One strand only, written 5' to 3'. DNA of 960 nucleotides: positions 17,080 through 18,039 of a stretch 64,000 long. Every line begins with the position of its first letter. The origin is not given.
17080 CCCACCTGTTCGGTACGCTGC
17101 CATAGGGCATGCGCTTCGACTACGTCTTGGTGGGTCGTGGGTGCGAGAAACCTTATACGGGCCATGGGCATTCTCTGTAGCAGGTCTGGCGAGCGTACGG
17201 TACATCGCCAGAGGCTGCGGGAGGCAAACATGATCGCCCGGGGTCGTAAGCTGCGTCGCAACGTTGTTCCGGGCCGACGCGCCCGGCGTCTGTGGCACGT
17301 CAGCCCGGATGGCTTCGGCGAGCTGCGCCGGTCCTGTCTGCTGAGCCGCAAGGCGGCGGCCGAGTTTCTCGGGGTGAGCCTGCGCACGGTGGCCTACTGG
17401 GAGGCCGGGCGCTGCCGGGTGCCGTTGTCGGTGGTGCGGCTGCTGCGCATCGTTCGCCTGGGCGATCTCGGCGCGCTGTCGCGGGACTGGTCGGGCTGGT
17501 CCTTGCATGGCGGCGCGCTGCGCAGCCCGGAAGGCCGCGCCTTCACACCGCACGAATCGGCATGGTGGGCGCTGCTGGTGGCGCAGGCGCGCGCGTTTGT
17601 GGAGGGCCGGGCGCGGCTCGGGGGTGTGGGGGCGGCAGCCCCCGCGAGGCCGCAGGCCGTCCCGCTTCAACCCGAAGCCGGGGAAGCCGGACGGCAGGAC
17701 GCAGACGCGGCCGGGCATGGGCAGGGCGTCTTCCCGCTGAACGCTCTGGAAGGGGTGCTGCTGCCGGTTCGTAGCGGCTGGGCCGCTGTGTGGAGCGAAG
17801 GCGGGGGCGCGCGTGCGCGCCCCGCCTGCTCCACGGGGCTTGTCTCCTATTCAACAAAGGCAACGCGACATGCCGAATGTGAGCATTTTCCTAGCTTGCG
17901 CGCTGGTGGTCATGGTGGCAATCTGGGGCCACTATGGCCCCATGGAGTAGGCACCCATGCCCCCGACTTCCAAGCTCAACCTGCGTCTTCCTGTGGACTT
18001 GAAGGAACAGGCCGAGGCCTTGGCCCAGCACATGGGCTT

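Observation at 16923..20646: Two perfect tandem copies of a 1,848-bp cassette at a dif-like site: candidate miniature Xer-dependent integrative element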

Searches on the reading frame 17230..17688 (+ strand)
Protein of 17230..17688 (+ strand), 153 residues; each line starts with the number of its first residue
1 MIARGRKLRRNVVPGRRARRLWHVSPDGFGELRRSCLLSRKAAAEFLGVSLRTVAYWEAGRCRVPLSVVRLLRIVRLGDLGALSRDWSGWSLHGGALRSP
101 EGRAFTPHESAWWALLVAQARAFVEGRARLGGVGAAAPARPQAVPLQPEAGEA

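Call 24: find_related_loci(query=A2, collection=genome_contigs, flank=6000)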
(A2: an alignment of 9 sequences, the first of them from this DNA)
Query A2 (127 aa) in genome_contigs; peptide patterns used: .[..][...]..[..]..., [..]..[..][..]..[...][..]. (x = any residue, [..] = any of these).
142 stretches matched a pattern; 33 encode a relative of the query (tblastn E <= 1e-3); 32 distinct loci.
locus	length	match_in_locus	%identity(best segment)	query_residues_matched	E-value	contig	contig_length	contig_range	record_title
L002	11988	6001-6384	68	1-126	8e-44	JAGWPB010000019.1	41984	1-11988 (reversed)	MAG: Lysobacteraceae bacterium isolate REEB27 contig-150_1013, whole genome shotgun sequence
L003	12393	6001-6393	59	1-127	6e-41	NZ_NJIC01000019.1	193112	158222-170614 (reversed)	Rhodanobacter sp. PCA2 NODE_3_length_193112_cov_56.1963_ID_718, whole genome shotgun sequence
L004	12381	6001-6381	56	1-125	1e-39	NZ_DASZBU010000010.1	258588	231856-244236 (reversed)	MAG: Frateuria sp. isolate SMAG_U6423 k141_29539, whole genome shotgun sequence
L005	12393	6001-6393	62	1-127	4e-39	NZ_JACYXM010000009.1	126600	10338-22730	Rhodanobacter sp. DHG33 scaffold9_size126600, whole genome shotgun sequence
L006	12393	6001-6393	62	1-127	9e-39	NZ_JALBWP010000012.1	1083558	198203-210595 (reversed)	Rhodanobacter aciditrophus strain sjH1 assembly_12, whole genome shotgun sequence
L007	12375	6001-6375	56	1-127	4e-37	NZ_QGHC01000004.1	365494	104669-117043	Fulvimonas soli strain DSM 14263 Ga0215690_104, whole genome shotgun sequence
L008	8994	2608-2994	60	1-127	3e-36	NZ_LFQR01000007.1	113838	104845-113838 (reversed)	Frateuria defendens strain DHo contig_7, whole genome shotgun sequence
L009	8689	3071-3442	55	1-127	2e-35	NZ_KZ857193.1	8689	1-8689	Dyella tabacisoli strain L4-6 L4-6_Scaffold21, whole genome shotgun sequence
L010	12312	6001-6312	64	1-104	7e-35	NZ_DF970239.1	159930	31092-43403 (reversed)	Mizugakiibacter sediminis strain skMP5, whole genome shotgun sequence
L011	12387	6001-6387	49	1-127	3e-34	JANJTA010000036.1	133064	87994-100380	MAG: Rhodanobacter sp. isolate RXF3_metabat.bin.5 RXF3_k141_7653, whole genome shotgun sequence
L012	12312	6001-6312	63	1-104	2e-33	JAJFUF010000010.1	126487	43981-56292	MAG: Lysobacteraceae bacterium isolate bin.379 k141_2694605, whole genome shotgun sequence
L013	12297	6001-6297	61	1-99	1e-33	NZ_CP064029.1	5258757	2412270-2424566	Dyella marensis strain CS5-B2 chromosome, complete genome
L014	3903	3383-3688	58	1-102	2e-32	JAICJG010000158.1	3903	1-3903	MAG: Rhodanobacteraceae bacterium isolate GZL_FP_2_bin.158 k141_672004_length_3903_cov_21.3700, whole genome shotgun seq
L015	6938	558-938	49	1-127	1e-32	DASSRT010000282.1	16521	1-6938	MAG TPA_asm: Rhodanobacteraceae bacterium isolate SMAG_U496 k141_314989, whole genome shotgun sequence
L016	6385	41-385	55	1-113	3e-32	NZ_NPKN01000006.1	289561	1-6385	Rhodanobacter sp. T12-5 NODE_6_length_289561_cov_115.926, whole genome shotgun sequence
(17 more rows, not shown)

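Call 51: find_related_loci(query=A2, collection=viral_contigs, flank=8000)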
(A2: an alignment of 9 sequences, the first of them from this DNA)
Query A2 (127 aa) in viral_contigs; peptide patterns used: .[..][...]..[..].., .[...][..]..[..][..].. (x = any residue, [..] = any of these).
26 stretches matched a pattern; 1 encode a relative of the query (tblastn E <= 1e-3); 1 distinct loci.
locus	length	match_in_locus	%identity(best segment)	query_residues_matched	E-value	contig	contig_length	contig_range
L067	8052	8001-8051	76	1-17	2e-5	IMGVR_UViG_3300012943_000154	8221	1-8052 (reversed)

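Call 54: search_solved_structures(query=window:17230-17688:+, max_evalue=1)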
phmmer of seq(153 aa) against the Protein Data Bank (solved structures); distinct sequences matched with E-value up to 1: 18.
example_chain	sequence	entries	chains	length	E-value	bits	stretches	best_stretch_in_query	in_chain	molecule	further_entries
9tv9_A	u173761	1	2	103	0.0096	19.2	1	23-76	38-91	Antitoxin HigA-2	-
5jaa_A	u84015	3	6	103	0.014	18.6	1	23-76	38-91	Antitoxin igA-2 | Antitoxin HigA-2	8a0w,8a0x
5j9i_A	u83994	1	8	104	0.015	18.6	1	23-76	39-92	Antitoxin igA-2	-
2l49_A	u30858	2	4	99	0.034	17.4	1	32-70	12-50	C protein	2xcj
7b5j_A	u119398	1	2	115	0.042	17.1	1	32-70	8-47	Anti-CRISPR associated (Aca) protein, Aca2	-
8w35_A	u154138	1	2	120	0.042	17.1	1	32-70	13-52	Anti-CRISPR associated (Aca) protein, Aca2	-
7vjo_B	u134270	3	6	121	0.042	17.1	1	32-70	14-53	anti-CRISPR-associated protein Aca2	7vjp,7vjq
7ezy_A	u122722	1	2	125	0.1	15.9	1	32-73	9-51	anti-CRISPR-associated Aca2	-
3fmy_A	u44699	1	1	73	0.1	15.9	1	24-75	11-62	HTH-type transcriptional regulator MQSA (ygiT/b3021)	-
5vm0_A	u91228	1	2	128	0.21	14.8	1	99-138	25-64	Camelid Nanobody VHH T9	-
5vlv_A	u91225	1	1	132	0.23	14.7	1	99-138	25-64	Single Domain Camelid Nanobody VHH T9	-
3op9_A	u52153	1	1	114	0.25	14.6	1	20-74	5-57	Pli0006 protein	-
2kz8_A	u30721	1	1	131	0.28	14.4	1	23-75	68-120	Uncharacterized HTH-type transcriptional regulator ygiT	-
3gn5_A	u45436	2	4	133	0.29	14.4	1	23-75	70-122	HTH-type transcriptional regulator MQSA (YGIT/b3021) | Uncharacterized HTH-type transcriptional regulator ygiT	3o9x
7xi5_A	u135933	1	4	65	0.34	14.2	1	32-65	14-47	Transcriptional regulator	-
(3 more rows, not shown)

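Call 60: search_protein_families(library=padloc, max_evalue=0.1, proteins=[window:17230-17688:+])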
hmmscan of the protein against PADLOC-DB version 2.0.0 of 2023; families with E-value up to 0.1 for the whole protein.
seq(153 aa): 0 families

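Call 85: search_dna_similar(query=window:17230-17688:+, collection=phages, mode=protein, max_evalue=0.001, max_rows=15)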
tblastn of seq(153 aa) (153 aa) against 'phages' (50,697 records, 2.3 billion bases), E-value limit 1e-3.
No match.

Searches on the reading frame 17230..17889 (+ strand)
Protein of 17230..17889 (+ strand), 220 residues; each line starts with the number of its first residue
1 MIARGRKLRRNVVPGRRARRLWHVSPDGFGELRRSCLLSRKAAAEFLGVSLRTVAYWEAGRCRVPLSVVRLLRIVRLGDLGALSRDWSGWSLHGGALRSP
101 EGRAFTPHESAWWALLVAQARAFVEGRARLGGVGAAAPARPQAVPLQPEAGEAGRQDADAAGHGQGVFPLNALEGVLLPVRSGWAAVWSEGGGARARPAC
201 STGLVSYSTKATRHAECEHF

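Call 10: search_protein_families(library=phrogs, max_evalue=1, proteins=[window:17230-17889:+])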
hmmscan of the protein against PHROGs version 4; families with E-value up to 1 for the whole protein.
seq(220 aa): 18 families
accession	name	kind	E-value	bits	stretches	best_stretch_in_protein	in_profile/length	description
phrog_1668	-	tail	1.5e-12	48.7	1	35-117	16-97/122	tail assembly protein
phrog_2188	-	unknown function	2.7e-08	34.8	1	82-125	21-64/132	-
phrog_8213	-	unknown function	2.6e-05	25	1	39-142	16-119/142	-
phrog_6499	-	transcription regulation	0.0026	18.2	1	33-71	21-59/157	transcriptional regulator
phrog_18872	-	unknown function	0.0029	18.6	1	38-108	19-88/158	-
phrog_6962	-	unknown function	0.0044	18.3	1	32-73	9-51/73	-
phrog_2104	-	unknown function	0.0045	18.2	1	20-75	35-90/103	-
phrog_5119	-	unknown function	0.016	16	1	32-72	61-101/152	-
phrog_19114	-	unknown function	0.067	14.2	1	25-75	72-122/135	-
phrog_25567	-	unknown function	0.13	13.2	1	20-84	47-110/115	-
phrog_597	-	DNA, RNA and nucleotide metabolism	0.15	13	1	37-59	112-134/200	DNA binding protein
phrog_14076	-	transcription regulation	0.16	13.5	1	25-78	14-70/86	transcriptional regulator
phrog_7950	-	transcription regulation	0.18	12.9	1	26-59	9-42/68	transcriptional repressor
phrog_409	-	transcription regulation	0.21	13.1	1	41-75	28-60/127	transcriptional regulator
phrog_28156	-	unknown function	0.29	12.2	1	30-80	2-52/156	-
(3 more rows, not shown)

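Call 13: find_homologous_proteins(query=window:17230-17889:+)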
Query seq(220 aa) (220 aa): 55 proteins with E <= 0.001 among 6998 candidates.
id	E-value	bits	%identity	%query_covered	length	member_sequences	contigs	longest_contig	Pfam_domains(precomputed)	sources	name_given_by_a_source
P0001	5.6e-139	479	100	100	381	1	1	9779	PF12375.14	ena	-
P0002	1.5e-123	429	94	96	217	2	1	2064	PF12375.14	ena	-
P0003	3.2e-108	379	87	93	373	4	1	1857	PF12375.14,PF13560.13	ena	-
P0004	4.5e-88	313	79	90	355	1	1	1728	PF12375.14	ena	-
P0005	2.4e-82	294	100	63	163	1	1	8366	PF12375.14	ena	-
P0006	9.3e-82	292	75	86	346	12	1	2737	PF12375.14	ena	-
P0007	2.0e-49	186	64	70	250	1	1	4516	PF12375.14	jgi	jgi:hypothetical protein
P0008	4.4e-47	179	90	44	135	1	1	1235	PF12375.14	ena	-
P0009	1.6e-42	164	48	88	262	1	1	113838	PF12375.14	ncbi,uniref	ncbi:VC1465 family Xer recombination activation factor [Frateuria defendens]|uniref:VC1465 family Xe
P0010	1.2e-41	161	59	60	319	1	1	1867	PF12375.14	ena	-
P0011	2.1e-39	154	57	61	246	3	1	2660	PF12375.14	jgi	jgi:hypothetical protein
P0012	5.1e-39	152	63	56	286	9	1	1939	PF12375.14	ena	-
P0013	1.2e-38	151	58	66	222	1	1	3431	PF12375.14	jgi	jgi:DNA-binding transcriptional regulator YiaG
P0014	2.6e-38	150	58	61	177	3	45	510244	PF12375.14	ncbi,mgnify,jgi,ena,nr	ncbi:MAG: hypothetical protein BGP10_01785 [Rhodanobacter sp. 68-29]|mgnify:CR=1 FL=1|nr:MAG: hypoth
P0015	2.6e-38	150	57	60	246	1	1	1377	PF12375.14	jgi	jgi:hypothetical protein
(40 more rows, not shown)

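Call 18: find_encoding_contigs(protein=P0001, flank=10000)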
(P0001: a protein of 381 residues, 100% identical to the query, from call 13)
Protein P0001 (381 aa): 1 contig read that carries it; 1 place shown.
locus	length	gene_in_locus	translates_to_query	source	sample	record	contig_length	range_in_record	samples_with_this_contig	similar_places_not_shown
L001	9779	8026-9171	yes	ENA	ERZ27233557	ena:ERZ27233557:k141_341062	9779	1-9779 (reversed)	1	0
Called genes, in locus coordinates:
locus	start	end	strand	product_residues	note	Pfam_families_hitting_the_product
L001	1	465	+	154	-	?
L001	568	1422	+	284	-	PF00763:THF_DHG_CYH, PF02882:THF_DHG_CYH_C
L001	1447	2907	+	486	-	PF00478:IMPDH, PF00571:CBS, PF03060:NMO, PF01070:FMN_dh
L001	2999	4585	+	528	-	PF00117:GATase, PF07722:Peptidase_C26 (weak), PF02540:NAD_synthase, PF00958:GMP_synt_C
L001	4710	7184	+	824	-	PF00176:SNF2-rel_dom, PF04851:ResIII, PF00271:Helicase_C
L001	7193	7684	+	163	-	PF00383:dCMP_cyt_deam_1, PF14437:MafB19-deam, PF14439:Bd3614-deam (weak)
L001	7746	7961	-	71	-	-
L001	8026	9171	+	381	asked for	PF12375:DUF3653 (weak)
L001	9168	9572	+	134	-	-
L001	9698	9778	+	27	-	?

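Call 32: find_encoding_contigs(protein=P0003, flank=3000, max_places=4)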
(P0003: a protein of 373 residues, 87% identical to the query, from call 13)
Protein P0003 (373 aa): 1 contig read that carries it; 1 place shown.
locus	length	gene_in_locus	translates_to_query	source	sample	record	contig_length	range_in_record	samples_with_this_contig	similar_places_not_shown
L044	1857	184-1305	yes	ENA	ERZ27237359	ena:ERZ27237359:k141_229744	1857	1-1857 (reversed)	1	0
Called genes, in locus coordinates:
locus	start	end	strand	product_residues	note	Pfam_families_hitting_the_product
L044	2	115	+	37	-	?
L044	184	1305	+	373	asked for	PF13560:HTH_31 (faint), PF12375:DUF3653 (weak)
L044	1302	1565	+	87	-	-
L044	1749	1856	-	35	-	?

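Call 33: find_encoding_contigs(protein=P0004, flank=3000, max_places=4)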
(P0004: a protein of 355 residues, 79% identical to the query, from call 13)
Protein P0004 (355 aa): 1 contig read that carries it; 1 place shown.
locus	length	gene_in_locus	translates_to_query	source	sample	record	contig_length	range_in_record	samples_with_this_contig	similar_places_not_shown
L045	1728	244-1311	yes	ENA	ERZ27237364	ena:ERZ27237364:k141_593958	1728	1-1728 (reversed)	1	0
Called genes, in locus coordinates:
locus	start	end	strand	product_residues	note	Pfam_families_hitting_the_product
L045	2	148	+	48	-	?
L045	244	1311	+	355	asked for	PF12375:DUF3653 (weak)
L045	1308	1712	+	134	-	-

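Call 38: search_protein_families(library=ncbifam, max_evalue=0.1, proteins=[window:17230-17889:+])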
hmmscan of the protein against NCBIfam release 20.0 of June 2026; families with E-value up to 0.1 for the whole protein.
seq(220 aa): 3 families
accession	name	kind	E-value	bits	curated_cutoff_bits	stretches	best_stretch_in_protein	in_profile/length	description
NF040522.1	VC1465_fam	subfamily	4.1e-25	88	70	1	32-134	4-105/111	VC1465 family Xer recombination activation factor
TIGR03830.1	CxxCG_CxxCG_HTH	subfamily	0.00011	22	61.8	1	30-75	71-116/127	type II TA system antitoxin MqsA family protein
NF007481.0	PRK10072.1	equivalog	0.0066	16.9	110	1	29-77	38-86/96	HTH-type transcriptional regulator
